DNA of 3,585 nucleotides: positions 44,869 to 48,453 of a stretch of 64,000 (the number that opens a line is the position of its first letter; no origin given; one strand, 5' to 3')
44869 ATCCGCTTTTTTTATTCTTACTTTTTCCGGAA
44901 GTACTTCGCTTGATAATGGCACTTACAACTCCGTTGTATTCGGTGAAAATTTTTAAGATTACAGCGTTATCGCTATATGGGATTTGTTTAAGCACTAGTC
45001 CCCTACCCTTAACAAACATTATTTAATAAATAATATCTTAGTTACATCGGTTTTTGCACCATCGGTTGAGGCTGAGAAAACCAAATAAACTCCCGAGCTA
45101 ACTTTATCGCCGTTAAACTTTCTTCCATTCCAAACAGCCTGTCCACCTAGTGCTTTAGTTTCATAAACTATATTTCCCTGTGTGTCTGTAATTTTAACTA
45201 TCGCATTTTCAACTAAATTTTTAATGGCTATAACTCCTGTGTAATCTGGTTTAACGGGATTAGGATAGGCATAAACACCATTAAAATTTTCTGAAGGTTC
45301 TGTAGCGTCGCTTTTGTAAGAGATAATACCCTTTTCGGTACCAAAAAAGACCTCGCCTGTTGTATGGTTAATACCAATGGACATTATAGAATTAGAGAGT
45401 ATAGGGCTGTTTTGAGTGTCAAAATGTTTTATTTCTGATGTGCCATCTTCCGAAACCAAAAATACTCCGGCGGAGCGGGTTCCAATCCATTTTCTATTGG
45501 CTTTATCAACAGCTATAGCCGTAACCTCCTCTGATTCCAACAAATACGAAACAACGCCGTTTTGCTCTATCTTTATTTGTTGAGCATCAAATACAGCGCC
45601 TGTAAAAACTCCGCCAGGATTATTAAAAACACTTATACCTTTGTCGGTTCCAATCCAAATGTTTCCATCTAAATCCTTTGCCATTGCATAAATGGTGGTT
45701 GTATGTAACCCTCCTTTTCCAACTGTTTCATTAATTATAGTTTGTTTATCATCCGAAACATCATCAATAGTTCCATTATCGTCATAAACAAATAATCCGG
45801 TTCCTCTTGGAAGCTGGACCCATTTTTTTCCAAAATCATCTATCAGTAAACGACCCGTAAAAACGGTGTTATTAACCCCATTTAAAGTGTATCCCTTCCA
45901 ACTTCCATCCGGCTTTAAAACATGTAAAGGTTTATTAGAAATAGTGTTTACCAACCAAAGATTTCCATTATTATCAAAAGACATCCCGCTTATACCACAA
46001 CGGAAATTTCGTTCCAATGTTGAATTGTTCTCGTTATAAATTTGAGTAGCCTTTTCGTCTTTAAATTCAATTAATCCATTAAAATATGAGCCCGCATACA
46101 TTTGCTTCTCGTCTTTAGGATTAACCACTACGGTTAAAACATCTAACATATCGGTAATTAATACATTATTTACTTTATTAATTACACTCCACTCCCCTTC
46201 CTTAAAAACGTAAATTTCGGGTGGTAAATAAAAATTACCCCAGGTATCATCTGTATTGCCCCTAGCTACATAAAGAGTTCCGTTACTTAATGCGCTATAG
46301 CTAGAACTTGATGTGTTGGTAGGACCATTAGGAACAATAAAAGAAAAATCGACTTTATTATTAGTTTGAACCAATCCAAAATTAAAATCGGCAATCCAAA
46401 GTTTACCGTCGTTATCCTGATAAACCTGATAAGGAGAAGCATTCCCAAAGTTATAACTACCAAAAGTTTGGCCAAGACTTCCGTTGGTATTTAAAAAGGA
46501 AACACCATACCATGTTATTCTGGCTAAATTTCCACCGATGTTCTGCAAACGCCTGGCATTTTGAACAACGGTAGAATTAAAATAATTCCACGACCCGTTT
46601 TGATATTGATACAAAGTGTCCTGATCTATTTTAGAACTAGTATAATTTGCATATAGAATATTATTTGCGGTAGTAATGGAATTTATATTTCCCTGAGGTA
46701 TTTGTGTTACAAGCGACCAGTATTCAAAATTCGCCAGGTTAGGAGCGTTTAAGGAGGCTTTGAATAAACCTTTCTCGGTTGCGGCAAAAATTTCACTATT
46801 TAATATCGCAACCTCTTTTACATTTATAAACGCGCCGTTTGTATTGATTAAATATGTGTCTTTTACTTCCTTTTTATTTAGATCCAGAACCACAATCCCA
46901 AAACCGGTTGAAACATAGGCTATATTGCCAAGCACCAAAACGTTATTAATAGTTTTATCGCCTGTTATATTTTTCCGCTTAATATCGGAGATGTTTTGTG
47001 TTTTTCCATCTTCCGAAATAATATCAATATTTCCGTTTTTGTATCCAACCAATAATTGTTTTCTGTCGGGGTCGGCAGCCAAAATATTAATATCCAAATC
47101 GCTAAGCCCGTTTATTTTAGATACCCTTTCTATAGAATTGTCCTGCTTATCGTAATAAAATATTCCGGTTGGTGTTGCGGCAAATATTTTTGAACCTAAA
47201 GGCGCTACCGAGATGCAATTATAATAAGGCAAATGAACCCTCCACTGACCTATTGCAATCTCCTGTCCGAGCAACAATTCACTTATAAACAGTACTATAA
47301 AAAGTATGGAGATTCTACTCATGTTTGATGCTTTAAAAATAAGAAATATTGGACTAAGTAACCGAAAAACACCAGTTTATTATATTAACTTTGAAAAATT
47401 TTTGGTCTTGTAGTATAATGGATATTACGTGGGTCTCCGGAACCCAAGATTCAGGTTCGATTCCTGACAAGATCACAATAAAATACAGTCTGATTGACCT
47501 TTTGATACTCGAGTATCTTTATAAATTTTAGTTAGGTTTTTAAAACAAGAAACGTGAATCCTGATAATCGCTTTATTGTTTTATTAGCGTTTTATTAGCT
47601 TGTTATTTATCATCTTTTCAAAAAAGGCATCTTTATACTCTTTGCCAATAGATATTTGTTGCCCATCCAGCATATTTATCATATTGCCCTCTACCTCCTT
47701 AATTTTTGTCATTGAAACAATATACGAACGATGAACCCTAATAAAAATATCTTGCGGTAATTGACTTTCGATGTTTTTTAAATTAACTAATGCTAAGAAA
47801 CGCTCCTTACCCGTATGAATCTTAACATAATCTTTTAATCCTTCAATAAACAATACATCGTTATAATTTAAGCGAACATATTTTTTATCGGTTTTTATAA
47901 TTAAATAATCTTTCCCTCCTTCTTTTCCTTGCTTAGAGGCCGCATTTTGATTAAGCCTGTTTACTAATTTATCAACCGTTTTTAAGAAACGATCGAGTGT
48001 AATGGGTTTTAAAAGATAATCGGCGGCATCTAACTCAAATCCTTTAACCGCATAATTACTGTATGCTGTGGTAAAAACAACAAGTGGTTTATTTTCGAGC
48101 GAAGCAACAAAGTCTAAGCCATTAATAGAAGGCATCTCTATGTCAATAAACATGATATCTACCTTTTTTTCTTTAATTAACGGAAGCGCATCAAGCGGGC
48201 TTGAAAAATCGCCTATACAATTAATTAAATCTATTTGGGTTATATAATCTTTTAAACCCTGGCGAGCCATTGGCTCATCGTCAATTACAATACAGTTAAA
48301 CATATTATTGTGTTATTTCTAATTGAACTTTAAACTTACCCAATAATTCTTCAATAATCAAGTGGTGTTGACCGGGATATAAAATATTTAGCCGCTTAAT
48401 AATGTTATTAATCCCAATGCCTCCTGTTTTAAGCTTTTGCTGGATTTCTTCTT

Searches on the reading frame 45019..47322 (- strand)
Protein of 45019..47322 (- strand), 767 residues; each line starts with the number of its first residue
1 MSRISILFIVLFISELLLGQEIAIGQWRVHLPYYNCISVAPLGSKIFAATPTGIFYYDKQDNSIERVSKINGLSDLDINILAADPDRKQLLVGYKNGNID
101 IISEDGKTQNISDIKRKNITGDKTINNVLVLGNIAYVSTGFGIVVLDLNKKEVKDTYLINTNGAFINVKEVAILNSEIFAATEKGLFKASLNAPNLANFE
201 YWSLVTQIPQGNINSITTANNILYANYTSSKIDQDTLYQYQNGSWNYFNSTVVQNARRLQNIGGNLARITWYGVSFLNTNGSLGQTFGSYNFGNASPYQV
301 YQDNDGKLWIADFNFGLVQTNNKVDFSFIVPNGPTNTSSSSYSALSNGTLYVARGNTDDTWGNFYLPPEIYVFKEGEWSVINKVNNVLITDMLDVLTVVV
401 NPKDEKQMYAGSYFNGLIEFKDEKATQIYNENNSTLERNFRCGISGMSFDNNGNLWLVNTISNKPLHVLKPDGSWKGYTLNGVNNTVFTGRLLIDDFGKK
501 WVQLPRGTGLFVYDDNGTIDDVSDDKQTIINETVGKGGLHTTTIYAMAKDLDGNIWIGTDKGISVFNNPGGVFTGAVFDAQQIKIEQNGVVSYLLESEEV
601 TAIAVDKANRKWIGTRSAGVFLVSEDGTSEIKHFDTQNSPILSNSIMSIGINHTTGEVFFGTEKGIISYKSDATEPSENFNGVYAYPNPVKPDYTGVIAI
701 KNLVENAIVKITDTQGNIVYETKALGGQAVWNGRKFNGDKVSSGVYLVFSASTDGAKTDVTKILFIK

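Call 11: search_protein_families(library=pfam, proteins=[window:45019-47322:-])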
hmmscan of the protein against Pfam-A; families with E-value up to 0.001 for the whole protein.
window:45019-47322:- (767 aa): 3 families
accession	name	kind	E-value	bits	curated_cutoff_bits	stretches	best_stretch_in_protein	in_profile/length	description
PF21544.3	PorZ_N_b_propeller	-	3e-39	135.2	27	1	46-203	1-154/154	TSS9, PorZ, N-terminal beta-propeller domain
PF07494.17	Reg_prop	-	1.1e-11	43.9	20.4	0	539-560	2-23/24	Two component regulator propeller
PF13585.12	CHU_C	-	0.00011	22.6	27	1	700-752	23-72/86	CHU_C Type IX secretion signal domain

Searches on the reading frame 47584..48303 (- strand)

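Call 11: search_protein_families(library=pfam, proteins=[window:47584-48303:-])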
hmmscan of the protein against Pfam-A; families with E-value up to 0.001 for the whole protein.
window:47584-48303:- (239 aa): 2 families
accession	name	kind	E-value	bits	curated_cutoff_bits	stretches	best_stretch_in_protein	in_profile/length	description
PF04397.21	LytTR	-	8.7e-21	74.4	22.6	1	141-230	2-96/98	LytTr DNA-binding domain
PF00072.30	Response_reg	-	1.9e-20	73.5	30.2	1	5-110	2-110/111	Response regulator receiver domain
